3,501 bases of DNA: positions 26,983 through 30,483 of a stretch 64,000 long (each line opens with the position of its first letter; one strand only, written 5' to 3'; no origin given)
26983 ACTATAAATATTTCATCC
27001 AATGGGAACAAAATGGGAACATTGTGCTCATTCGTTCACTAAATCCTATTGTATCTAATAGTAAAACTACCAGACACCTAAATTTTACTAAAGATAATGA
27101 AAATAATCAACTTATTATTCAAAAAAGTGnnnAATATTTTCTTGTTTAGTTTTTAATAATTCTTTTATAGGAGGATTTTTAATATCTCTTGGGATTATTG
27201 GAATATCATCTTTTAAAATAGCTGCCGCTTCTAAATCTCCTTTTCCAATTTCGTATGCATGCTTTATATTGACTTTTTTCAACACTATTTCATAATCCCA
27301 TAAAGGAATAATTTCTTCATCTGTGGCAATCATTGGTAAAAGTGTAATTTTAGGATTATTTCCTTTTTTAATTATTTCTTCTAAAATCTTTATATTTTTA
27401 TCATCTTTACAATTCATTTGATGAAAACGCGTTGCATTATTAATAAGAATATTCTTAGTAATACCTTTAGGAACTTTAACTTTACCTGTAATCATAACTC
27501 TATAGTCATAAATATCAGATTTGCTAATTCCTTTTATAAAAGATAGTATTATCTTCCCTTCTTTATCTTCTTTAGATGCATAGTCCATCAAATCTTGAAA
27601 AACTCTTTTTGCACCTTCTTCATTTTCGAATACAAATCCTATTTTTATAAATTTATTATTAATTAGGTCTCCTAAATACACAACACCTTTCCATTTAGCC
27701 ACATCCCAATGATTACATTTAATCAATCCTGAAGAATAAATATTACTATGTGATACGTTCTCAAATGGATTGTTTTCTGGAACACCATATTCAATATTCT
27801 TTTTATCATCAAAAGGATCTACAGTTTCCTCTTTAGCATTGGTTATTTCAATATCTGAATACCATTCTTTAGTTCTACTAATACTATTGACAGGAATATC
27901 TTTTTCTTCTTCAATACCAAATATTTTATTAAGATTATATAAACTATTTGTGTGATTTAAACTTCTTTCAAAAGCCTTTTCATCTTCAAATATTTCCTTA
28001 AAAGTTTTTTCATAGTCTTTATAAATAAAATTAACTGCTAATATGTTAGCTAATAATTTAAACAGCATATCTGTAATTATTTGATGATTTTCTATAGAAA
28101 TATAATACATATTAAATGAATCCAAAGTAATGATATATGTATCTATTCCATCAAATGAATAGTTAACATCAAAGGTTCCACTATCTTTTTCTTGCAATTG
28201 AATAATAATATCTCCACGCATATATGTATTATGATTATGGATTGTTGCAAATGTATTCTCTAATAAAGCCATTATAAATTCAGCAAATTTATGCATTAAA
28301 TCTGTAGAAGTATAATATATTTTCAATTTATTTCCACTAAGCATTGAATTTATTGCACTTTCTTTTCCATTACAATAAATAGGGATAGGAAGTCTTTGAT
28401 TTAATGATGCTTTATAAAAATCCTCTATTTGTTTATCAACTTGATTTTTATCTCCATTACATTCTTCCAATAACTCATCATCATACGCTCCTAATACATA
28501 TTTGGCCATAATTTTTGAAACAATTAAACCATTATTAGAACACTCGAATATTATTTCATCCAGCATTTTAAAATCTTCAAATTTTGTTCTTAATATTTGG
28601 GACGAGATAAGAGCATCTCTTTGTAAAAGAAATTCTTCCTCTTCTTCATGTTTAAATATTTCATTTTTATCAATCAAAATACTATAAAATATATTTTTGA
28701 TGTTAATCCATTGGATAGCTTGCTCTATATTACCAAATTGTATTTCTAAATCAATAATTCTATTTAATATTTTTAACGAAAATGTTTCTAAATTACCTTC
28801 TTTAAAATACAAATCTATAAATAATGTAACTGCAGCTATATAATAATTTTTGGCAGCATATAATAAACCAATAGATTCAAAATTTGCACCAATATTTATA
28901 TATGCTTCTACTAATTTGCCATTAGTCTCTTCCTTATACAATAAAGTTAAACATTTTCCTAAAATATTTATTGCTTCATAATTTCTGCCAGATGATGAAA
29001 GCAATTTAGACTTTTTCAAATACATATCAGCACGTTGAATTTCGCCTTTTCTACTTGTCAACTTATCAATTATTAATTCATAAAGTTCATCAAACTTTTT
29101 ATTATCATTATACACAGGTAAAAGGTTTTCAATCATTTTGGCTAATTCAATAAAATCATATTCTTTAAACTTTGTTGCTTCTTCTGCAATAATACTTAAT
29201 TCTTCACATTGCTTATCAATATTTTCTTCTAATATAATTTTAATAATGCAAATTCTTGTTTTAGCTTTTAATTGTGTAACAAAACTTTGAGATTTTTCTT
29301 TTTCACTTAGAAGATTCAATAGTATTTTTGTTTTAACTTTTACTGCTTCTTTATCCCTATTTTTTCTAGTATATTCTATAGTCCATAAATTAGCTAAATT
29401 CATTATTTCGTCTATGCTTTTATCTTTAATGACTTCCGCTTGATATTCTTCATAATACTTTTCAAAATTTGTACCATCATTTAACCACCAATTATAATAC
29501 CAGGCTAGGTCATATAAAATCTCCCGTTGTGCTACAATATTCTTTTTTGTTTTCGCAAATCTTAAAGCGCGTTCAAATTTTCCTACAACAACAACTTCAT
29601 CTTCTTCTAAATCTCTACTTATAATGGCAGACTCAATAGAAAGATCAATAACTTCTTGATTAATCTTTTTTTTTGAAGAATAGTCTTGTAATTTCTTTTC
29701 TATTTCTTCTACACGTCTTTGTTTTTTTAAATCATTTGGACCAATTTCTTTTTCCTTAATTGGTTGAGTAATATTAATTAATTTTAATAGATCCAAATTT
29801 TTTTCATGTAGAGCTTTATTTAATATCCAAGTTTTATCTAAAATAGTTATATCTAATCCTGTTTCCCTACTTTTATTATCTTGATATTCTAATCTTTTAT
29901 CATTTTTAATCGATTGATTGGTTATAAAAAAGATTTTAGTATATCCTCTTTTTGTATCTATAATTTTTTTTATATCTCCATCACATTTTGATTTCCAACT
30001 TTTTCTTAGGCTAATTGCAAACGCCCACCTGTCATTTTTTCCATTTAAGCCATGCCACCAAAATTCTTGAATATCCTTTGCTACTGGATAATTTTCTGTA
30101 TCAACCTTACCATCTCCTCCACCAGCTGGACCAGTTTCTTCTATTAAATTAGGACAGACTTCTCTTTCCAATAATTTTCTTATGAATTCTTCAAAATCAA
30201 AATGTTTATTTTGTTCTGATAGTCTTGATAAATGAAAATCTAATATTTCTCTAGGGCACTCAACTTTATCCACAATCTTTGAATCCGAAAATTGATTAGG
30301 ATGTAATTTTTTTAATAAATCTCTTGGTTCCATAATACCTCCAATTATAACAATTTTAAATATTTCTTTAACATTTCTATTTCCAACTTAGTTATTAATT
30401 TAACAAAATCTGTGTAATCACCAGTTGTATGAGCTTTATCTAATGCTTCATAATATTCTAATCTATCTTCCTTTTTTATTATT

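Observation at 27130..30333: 1067-aa orphan with nuclease-like N-terminus and TPR-like middle but no NTPase: candidate new defence effector/sensor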

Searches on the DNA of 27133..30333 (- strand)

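Call 97: search_dna_similar(query=L097:3264-6470:+, collection=ecoli_genomes, mode=distant, max_rows=10)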
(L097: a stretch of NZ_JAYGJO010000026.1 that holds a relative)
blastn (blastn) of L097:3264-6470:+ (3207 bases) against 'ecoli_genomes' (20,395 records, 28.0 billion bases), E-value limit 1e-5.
Records with a match: 24; places in all: 24; records where one place covers at least 80% of the query: 0.
Genomes with a match: 24 of 5426; with a place that covers at least 80% of the query: 0. Places per genome that has any: lowest 1, median 1, highest 1. On chromosomes: 24 places; on plasmids: 0.
Best place of each record, by identity: 60-80% 24.
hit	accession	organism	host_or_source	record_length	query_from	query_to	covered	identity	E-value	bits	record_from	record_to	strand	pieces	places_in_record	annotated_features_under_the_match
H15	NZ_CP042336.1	Escherichia coli strain GZ04-0086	Homo sapiens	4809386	4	1571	49%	65.5%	6e-86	330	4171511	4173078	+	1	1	hypothetical protein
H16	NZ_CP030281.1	Escherichia coli strain E308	Broiler chicken farm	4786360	4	1571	49%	65.4%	3e-83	321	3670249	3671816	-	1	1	hypothetical protein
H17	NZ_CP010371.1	Escherichia coli strain 6409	Homo sapiens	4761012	4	1571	49%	65.4%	3e-83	321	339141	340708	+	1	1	hypothetical protein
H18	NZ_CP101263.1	Escherichia coli strain EC21Z-063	Homo sapiens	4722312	4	1571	49%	65.4%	3e-83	321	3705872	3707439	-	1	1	hypothetical protein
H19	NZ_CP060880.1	Escherichia coli strain EC26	Homo sapiens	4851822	4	1571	49%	65.4%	3e-83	321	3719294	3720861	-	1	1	hypothetical protein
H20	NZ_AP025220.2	Escherichia coli strain 2017.11.01CC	Homo sapiens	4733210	4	1571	49%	65.4%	3e-83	321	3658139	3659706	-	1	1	hypothetical protein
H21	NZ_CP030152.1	Escherichia coli strain JSMCR1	chicken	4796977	4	1571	49%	65.4%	3e-83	321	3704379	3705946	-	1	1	hypothetical protein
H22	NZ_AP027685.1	Escherichia coli strain PSS-10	Homo sapiens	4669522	4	1571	49%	65.4%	3e-83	321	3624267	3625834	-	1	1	hypothetical protein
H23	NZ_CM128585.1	Escherichia coli strain 300490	Homo sapiens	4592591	4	1571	49%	65.4%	3e-83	321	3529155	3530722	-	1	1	hypothetical protein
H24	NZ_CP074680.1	Escherichia coli strain MEI008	Pavement of the street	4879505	4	1571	49%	65.3%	4e-82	316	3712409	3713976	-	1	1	hypothetical protein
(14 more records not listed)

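Call 98: get_annotated_region(hit=H15, flank=12000)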
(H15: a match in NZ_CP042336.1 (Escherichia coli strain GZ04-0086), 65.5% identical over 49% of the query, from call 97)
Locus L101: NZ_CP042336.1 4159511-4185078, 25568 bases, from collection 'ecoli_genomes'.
description: Escherichia coli strain GZ04-0086 chromosome, complete genome
organism: Escherichia coli strain GZ04-0086 (NCBI taxid 562)
replicon: chromosome; assembly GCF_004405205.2
host: Homo sapiens; source: stool; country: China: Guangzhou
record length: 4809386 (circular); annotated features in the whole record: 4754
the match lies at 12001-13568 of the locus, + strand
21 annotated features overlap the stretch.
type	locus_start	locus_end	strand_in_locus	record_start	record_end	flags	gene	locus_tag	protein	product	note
CDS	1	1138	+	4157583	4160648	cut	-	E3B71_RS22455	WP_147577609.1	phage tail tape measure protein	-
CDS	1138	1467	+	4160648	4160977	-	-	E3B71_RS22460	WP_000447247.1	phage tail protein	-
CDS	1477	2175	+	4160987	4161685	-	-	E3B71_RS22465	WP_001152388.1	phage minor tail protein L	-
CDS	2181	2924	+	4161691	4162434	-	-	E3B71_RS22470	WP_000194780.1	C40 family peptidase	-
CDS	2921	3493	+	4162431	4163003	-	-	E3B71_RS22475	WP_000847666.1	tail assembly protein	-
CDS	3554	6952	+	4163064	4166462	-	gpJ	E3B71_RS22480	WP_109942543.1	phage attachment tail tip protein J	-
CDS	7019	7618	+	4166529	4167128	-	-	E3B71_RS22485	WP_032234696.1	Ail/Lom family outer membrane beta-barrel protein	-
CDS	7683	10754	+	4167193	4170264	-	-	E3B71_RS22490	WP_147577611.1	prophage tail fiber N-terminal domain-containing protein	-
CDS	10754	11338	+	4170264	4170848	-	-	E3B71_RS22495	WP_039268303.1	tail fiber assembly protein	-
CDS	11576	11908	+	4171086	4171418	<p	-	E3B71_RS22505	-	tyrosine-type recombinase/integrase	internal stop; incomplete; partial in the middle of a contig; missing N-terminus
CDS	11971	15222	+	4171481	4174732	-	-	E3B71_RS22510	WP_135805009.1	hypothetical protein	-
CDS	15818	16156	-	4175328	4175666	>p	-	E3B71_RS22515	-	LysR substrate-binding domain-containing protein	incomplete; partial in the middle of a contig; missing N-terminus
CDS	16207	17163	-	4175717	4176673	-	paoD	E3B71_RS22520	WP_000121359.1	molybdenum cofactor insertion chaperone PaoD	-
CDS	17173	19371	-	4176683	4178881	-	paoC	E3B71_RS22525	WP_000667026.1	aldehyde oxidoreductase molybdenum-binding subunit PaoC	-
CDS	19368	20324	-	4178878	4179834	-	paoB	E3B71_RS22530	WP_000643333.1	aldehyde oxidoreductase FAD-binding subunit PaoB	-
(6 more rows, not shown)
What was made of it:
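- In the one locus inspected it lies at a prophage tail-fibre end (calls 97, 98). It is found at a prophage end (call 98).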
